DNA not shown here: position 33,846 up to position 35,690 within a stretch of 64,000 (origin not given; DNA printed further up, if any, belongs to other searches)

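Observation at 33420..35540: Low-GC three-gene islet upstream of lepA: DUF6883/DUF4926 pair plus an AIPR/DGQHR-like gene (candidate defence module)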

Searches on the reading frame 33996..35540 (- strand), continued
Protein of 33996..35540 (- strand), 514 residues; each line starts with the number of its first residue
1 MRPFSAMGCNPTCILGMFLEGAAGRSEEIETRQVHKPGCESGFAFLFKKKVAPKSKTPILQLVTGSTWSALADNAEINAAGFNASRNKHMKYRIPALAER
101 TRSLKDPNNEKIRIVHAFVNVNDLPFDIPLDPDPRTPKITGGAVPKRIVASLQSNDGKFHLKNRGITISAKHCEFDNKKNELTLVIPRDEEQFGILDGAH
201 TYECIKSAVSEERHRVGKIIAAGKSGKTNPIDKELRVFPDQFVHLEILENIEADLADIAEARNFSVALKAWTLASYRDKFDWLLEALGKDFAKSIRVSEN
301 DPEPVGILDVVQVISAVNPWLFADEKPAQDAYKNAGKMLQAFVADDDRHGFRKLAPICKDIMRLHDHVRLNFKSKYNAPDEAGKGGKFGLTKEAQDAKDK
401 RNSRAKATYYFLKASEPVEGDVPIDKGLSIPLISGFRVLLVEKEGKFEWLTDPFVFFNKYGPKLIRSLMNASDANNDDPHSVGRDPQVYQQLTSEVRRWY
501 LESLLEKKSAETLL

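Call 31: find_encoding_contigs(protein=P0004, flank=6000, max_places=3)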
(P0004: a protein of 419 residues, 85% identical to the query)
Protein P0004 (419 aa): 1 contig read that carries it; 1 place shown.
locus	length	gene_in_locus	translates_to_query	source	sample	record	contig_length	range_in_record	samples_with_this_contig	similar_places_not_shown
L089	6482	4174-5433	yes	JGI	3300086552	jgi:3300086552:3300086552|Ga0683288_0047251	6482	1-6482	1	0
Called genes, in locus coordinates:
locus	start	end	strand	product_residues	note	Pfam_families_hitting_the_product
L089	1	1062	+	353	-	?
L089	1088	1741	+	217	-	PF00072:Response_reg, PF00196:GerE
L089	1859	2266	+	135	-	PF00072:Response_reg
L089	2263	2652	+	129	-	PF00072:Response_reg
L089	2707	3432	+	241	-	PF00535:Glycos_transf_2, PF10111:Glyco_tranf_2_2, PF13641:Glyco_tranf_2_3 (weak)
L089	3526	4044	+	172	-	-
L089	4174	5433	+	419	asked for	PF10592:AIPR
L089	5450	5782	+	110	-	PF21814:DUF6883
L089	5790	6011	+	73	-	PF16277:DUF4926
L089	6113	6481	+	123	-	?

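Call 41: search_solved_structures(query=A2, max_evalue=10, show_alignments=2)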
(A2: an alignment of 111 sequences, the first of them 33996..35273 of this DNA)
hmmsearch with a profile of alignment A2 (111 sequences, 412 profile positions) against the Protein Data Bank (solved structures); distinct sequences matched with E-value up to 10: 1.
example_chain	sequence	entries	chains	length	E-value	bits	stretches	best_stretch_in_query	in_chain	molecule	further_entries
3k3s_A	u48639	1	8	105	0.22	13.7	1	129-175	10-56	Altronate hydrolase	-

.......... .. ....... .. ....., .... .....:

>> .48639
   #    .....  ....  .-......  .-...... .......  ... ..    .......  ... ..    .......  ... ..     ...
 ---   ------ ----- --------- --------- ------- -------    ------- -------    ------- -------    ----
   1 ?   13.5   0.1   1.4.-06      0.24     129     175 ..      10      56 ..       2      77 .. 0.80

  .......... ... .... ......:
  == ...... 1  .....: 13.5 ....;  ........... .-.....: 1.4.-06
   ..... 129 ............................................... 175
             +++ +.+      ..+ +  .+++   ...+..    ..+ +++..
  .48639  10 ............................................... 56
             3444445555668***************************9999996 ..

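Call 45: predict_structure(alignment_id=A2)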
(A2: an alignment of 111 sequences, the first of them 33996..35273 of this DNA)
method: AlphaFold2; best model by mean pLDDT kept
length: 425 residues; sequences in the alignment: 111
mean_pLDDT: 91.5   pTM: 0.65
mean pLDDT of the five models: 91.5, 90.9, 89.9, 89.7, 89.5
residues with pLDDT >= 90: 338; 70-90: 55; 50-70: 27; < 50: 5
segments of 3 or more residues with pLDDT < 50: 176-179
pLDDT, mean of each block of 10 residues (from residue 1): 97 96 97 96 66 86 97 95 97 95 90 95 94 73 80 98 84 54 73 97 92 91 98 94 94 94 98 98 97 92 91 91 92 96 98 98 98 97 94 97 98 94 78
secondary structure, 60 per line:
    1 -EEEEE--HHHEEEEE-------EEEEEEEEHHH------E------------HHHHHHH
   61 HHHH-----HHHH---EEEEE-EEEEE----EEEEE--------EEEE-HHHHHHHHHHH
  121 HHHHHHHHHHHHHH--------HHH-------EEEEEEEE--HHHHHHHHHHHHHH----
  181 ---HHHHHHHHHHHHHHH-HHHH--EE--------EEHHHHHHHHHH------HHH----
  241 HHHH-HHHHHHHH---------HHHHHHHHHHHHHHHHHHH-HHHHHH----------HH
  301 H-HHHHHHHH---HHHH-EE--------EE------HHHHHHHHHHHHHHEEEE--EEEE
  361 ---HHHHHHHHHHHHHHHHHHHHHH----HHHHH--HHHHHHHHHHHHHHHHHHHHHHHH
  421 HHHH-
elements in order: E2-6 E12-16 E24-31 H54-64 H70-73 E77-81 E83-87 E92-96 E105-108 H110-134 E153-160 H163-176 H184-198 H200-203 H218-227 H241-244 H246-253 H263-281 H283-288 H303-310 H314-317 H337-350 E351-354 E357-360 H364-385 H390-394 H397-424

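Call 49: fold_search(model_id=the predicted structure, library=pdb)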
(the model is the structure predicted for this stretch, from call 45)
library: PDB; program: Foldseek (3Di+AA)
matches with E <= 10: 245; with E <= 0.001: 0
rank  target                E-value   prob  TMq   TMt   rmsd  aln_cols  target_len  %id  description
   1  5e68_A                2.5e-01  0.12  0.09  0.14  15.1       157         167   13  High resolution crystal structure of LuxS - Quorum sensor molecular complex from Salmonella typhi at 1.58 Angstroms (released 2016-10-12)
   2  9gbv_A                3.4e-01  0.08  0.06  0.04  28.6       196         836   12  E.coli gyrase holocomplex with chirally wrapped 217 bp DNA fragment (released 2024-08-21)
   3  6drd_K                5.0e-01  0.25  0.08  0.24  11.9       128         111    7  RNA Pol II(G) (released 2018-10-17)
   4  8tug_K                5.5e-01  0.21  0.08  0.24  13.3       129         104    8  Cryo-EM structure of CPD-stalled Pol II in complex with Rad26 (engaged state) (released 2024-01-24)
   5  1joe_A                6.0e-01  0.08  0.08  0.15  14.8       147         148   10  Crystal Structure of Autoinducer-2 Production Protein (LuxS) from Heamophilus influenzae (released 2001-08-08)
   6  1j6w_A                6.0e-01  0.05  0.07  0.12  16.1       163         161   10  CRYSTAL STRUCTURE OF HAEMOPHILUS INFLUENZAE LUXS (released 2001-06-08)
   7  8qsz_K                6.3e-01  0.21  0.08  0.22  13.2       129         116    7  Structure of s. pombe RNA polymerase II in complex with DSIF and Rat1/Rai1 (released 2024-10-23)
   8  5flm_K                6.3e-01  0.09  0.07  0.17  12.4       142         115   12  Structure of transcribing mammalian RNA polymerase II (released 2016-01-20)
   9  7eu0_K                6.6e-01  0.28  0.10  0.34  12.4       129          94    6  The cryo-EM structure of A. thaliana Pol IV-RDR2 backtracked complex (released 2021-12-29)
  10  8tvy_K                6.6e-01  0.20  0.08  0.23  13.2       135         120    9  Cryo-EM structure of CPD lesion containing RNA Polymerase II elongation complex with Rad26 and Elf1 (closed state) (released 2024-01-24)
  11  3i4m_K                7.0e-01  0.16  0.08  0.22  13.4       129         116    8  8-oxoguanine containing RNA polymerase II elongation complex D (released 2009-09-08)
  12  1j6w_B                8.4e-01  0.06  0.08  0.14  16.9       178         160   11  CRYSTAL STRUCTURE OF HAEMOPHILUS INFLUENZAE LUXS (released 2001-06-08)
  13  8qep_K                9.3e-01  0.08  0.08  0.17  12.8       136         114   12  RNA polymerase II bound to Alu RNA right arm (released 2025-01-22)
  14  2vcs                  1.1e+00  0.06  0.13  0.18  18.6       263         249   12  Structure of isoniazid (INH) bound to cytosolic soybean ascorbate peroxidase mutant H42A (released 2007-12-04)
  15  5c4o                  1.2e+00  0.03  0.09  0.13  20.8       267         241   13  Identification of a Novel Allosteric Binding Site for RORgt Inhibitors (released 2015-12-16)
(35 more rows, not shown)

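Call 52: search_protein_families(library=pfam, alignment_id=A1, max_evalue=10)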
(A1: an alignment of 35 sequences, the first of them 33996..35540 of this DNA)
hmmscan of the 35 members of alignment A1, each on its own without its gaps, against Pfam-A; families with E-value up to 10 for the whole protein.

A. member 1, window:33996-35540:- (514 aa): 1 family
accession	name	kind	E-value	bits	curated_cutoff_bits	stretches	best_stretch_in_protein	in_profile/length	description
PF10592.14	AIPR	-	4.6e-17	63.1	25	1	133-443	4-273/308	AIPR protein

B. families by the number of members that match (of 35 scanned): 7 families
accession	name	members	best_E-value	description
PF10592.14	AIPR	35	3.3e-22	AIPR protein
PF14072.11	DndB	4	0.0083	DNA-sulfur modification-associated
PF03220.18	Tombus_P19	1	0.085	Tombusvirus P19 core protein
PF02346.21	Vac_Fusion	1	0.13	Chordopoxvirus multifunctional envelope protein A27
PF23280.1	TPR_26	1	0.19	Fungal tetratrico peptide repeats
PF09638.15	Ph1570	1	0.2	Ph1570 protein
PF13770.11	DUF4169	1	0.75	Domain of unknown function (DUF4169)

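Call 55: find_related_loci(query=A2, collection=metagenome_contigs, flank=4000)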
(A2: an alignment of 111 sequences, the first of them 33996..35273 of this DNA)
Query A2 (425 aa) in metagenome_contigs; peptide patterns used: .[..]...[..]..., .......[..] (x = any residue, [..] = any of these).
147 stretches matched a pattern; 59 encode a relative of the query (tblastn E <= 1e-3); 59 distinct loci.
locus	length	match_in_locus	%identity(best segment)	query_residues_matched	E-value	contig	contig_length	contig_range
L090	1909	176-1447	85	1-425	0e+0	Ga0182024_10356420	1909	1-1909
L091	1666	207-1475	73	1-425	0e+0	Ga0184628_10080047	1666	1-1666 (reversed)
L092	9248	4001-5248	72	1-425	0e+0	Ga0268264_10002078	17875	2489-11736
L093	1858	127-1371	68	1-418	0e+0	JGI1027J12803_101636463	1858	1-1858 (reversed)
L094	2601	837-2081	66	1-414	0e+0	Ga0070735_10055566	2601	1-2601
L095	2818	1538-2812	61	1-419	0e+0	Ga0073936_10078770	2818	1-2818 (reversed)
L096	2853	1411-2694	63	1-420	4e-175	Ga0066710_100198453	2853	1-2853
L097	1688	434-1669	59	1-421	2e-175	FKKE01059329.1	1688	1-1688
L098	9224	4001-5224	53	1-418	3e-146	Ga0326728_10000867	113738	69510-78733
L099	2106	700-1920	54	1-414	9e-155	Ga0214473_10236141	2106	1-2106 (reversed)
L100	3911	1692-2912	53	1-418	1e-147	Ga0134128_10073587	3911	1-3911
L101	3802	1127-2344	54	1-418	2e-145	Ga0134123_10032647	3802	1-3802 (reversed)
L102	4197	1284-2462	53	1-413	6e-144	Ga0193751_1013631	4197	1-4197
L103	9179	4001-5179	54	1-413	2e-140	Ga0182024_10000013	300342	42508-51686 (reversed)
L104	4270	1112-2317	53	1-422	2e-141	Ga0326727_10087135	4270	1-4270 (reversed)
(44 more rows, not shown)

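Call 68: search_protein_families(library=phrogs, proteins=[window:33996-35273:-], max_evalue=0.01)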
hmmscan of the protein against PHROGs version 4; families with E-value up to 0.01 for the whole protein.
window:33996-35273:- (425 aa): 0 families

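Call 72: find_related_loci(query=A2, collection=viral_contigs, flank=4000)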
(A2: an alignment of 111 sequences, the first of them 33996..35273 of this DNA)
Query A2 (425 aa) in viral_contigs; peptide patterns used: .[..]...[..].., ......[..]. (x = any residue, [..] = any of these).
23 stretches matched a pattern, but none encodes a relative of the query by tblastn (E <= 1e-3).

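Call 83: search_dna_similar(query=window:33996-35273:-, collection=plasmids, mode=protein, max_rows=12, max_evalue=0.001)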
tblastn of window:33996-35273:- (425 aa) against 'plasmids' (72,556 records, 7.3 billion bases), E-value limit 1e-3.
Records with a match: 14; places in all: 15; records where one place covers at least 80% of the query: 14.
Best place of each record, by identity: <60% 14.
By first word of the organism name: Roseomonas 4; Enterococcus 3; Latilactobacillus 2; Lactiplantibacillus 1; Corynebacterium 1; Staphylococcus 1; Terribacillus 1; Pusillibacter 1.
By predicted mobility (MOB-suite, as given by PLSDB): non-mobilizable 10; mobilizable 3; conjugative 1.
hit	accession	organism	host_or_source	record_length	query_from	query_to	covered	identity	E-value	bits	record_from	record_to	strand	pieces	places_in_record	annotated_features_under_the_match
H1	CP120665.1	Lactiplantibacillus plantarum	whole organism,fermented mustard green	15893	1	402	95%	30.0%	2e-34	143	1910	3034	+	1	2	AIPR family protein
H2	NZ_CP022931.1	Enterococcus durans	Drosophila melanogaster Oregon-R ...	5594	21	402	90%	29.7%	2e-30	131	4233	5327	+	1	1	AIPR family protein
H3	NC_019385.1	Enterococcus faecalis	-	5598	21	402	90%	29.7%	2e-30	131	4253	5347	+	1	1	AIPR family protein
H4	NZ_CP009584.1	Corynebacterium ulcerans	Homo sapiens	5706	21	402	90%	29.7%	2e-30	131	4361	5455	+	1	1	record has no annotation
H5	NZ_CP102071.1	Enterococcus faecalis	Pig,single cell,Rectal swab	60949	10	418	96%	27.2%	1e-26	120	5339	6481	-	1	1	AIPR family protein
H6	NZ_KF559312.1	Latilactobacillus sakei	-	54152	12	419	96%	26.5%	1e-26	120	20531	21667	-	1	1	AIPR family protein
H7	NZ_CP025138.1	Latilactobacillus sakei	kimchi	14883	12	419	96%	26.3%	2e-26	119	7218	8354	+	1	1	AIPR family protein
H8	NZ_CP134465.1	Staphylococcus warneri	White radish,Single cell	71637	9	419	97%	25.3%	4e-25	115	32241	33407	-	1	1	AIPR family protein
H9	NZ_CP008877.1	Terribacillus goriensis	Cryptomeria japonica var. sinensis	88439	55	412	84%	28.9%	7e-32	135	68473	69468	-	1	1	AIPR family protein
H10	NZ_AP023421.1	Pusillibacter faecalis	Homo sapiens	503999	55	412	84%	25.8%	1e-11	74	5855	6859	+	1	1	AIPR family protein | hypothetical protein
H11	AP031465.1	Roseomonas mucosa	Homo sapiens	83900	53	400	82%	21.4%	5e-10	69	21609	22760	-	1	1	hypothetical protein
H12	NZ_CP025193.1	Roseomonas mucosa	Homo sapiens,clinical, human skin, ...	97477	53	400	82%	21.4%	5e-10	69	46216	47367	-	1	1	hypothetical protein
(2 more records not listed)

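Call 84: search_dna_similar(query=window:33996-35273:-, collection=phages, mode=protein, max_rows=12, max_evalue=0.001)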
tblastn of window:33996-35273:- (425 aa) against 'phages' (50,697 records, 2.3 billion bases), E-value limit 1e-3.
Records with a match: 1; places in all: 1; records where one place covers at least 80% of the query: 1.
Best place of each record, by identity: <60% 1.
By first word of the organism name: Bacteriophage 1.
By host as written in the record: - 1.
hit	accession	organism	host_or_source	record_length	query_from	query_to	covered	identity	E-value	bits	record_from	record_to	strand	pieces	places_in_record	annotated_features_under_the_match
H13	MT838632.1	Bacteriophage sp.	human fecal samples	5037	46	407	85%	25.0%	1e-19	97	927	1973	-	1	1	record has no annotation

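Call 85: get_annotated_region(hit=H3, flank=5000)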
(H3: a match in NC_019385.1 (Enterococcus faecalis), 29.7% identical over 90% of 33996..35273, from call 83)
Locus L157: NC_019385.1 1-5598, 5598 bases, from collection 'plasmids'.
description: Enterococcus faecalis plasmid PML21, complete sequence
organism: Enterococcus faecalis (NCBI taxid 1351)
taxonomy: Bacteria; Bacillota; Bacilli; Lactobacillales; Enterococcaceae; Enterococcus; Enterococcus faecalis
host: -; source: -; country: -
typing (MOB-suite, as given by PLSDB): non-mobilizable; replicon rep_cluster_443
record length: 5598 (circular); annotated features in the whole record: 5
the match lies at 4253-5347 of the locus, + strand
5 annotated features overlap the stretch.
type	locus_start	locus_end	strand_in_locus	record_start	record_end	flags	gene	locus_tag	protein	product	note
CDS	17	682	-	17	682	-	-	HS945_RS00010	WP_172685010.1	hypothetical protein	-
CDS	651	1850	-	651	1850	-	-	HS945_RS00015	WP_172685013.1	RepB family plasmid replication initiator protein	GO:0006270 - DNA replication initiation [Evidence IEA]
CDS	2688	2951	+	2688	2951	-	-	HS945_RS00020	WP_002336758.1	epsilon-antitoxin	-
CDS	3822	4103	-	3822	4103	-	-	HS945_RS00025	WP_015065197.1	helix-turn-helix transcriptional regulator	-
CDS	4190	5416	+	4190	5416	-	-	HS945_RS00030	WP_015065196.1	AIPR family protein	-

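Call 86: get_annotated_region(hit=H1, flank=4000)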
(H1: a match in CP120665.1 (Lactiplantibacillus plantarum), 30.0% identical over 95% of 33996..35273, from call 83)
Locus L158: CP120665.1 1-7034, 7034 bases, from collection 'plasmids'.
description: Lactiplantibacillus plantarum strain CYLB47 plasmid pCYLB47-9, complete sequence
organism: Lactiplantibacillus plantarum (NCBI taxid 1590)
taxonomy: Bacteria; Bacillota; Bacilli; Lactobacillales; Lactobacillaceae; Lactiplantibacillus; Lactiplantibacillus plantarum
host: -; source: whole organism,fermented mustard green; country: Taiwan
typing (MOB-suite, as given by PLSDB): non-mobilizable; replicon rep_cluster_1058
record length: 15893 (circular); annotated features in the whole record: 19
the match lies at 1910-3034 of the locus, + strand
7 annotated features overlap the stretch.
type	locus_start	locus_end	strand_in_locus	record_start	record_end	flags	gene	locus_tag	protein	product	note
CDS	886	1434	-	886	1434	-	-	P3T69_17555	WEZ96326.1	hypothetical protein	-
CDS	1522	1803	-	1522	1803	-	-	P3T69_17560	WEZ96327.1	helix-turn-helix transcriptional regulator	-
CDS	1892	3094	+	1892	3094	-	-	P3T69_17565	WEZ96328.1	AIPR family protein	-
CDS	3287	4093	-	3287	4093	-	-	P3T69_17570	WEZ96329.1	hypothetical protein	-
CDS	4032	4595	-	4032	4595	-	-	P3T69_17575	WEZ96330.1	DUF536 domain-containing protein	-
CDS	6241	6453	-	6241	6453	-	-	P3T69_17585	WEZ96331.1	hypothetical protein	-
CDS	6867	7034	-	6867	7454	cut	-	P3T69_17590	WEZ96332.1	site-specific integrase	-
